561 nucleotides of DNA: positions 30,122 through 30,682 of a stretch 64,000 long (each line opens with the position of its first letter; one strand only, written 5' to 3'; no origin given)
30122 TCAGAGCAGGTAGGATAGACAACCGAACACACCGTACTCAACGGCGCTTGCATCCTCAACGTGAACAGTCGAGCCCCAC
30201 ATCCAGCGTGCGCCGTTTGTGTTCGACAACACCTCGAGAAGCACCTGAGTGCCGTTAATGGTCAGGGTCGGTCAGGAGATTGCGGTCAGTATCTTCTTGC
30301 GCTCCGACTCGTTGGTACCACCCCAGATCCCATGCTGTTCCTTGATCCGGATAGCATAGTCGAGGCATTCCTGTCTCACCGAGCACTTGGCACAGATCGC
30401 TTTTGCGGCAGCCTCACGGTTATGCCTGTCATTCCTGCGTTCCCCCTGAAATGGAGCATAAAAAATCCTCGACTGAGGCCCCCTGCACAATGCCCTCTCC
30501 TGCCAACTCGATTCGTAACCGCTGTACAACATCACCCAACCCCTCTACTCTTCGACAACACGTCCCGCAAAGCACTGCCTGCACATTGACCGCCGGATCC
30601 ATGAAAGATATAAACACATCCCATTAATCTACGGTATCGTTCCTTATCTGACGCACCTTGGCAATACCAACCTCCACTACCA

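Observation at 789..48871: Six insert-plus-long-duplication loci with a fixed 71-75 bp period; four carry the same CACTAT-loop hairpin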

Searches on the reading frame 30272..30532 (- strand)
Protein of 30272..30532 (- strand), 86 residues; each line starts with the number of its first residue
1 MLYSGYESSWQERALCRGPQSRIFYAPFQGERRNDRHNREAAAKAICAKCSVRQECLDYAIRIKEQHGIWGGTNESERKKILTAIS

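Call 86: find_encoding_contigs(protein=window:30272-30532:-, flank=10000, max_places=10)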
Protein window:30272-30532:- (86 aa): 22 contigs read that carry it; 5 places shown.
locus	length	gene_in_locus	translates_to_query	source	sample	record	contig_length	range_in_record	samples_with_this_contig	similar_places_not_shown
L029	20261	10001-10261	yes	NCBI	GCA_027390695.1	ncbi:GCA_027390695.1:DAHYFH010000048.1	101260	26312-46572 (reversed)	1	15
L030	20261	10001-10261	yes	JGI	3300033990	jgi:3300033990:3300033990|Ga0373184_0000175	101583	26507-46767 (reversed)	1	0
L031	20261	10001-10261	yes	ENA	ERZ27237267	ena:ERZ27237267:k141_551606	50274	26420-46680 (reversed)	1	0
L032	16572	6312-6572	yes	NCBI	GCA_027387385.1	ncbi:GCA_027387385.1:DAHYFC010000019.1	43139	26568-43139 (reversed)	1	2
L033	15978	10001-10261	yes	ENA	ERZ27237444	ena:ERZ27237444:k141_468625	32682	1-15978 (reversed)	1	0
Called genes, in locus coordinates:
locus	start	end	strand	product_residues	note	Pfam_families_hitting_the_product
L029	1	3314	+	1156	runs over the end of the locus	-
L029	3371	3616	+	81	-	-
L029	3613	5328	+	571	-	PF13230:GATase_4 (weak), PF13522:GATase_6, PF13537:GATase_7 (weak), PF00156:Pribosyltran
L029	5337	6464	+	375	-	PF00586:AIRS, PF02769:AIRS_C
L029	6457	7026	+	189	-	-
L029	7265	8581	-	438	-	PF01656:CbiA, PF02374:ArsA_ATPase, PF10609:ParA (faint), PF13614:AAA_31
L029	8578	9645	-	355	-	PF01656:CbiA, PF02374:ArsA_ATPase, PF10609:ParA (weak), PF13614:AAA_31 (weak)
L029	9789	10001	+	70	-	-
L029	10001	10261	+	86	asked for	PF02467:Whib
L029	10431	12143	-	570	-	PF20154:LNT_N, PF00795:CN_hydrolase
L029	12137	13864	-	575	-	PF01266:DAO (faint), PF01593:Amino_oxidase, PF13450:NAD_binding_8, PF01593:Amino_oxidase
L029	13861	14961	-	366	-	PF00762:Ferrochelatase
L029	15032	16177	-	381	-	PF01208:URO-D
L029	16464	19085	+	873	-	-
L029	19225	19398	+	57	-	-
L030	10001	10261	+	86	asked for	PF02467:Whib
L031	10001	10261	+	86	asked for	PF02467:Whib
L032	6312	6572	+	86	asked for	PF02467:Whib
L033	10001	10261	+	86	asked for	PF02467:Whib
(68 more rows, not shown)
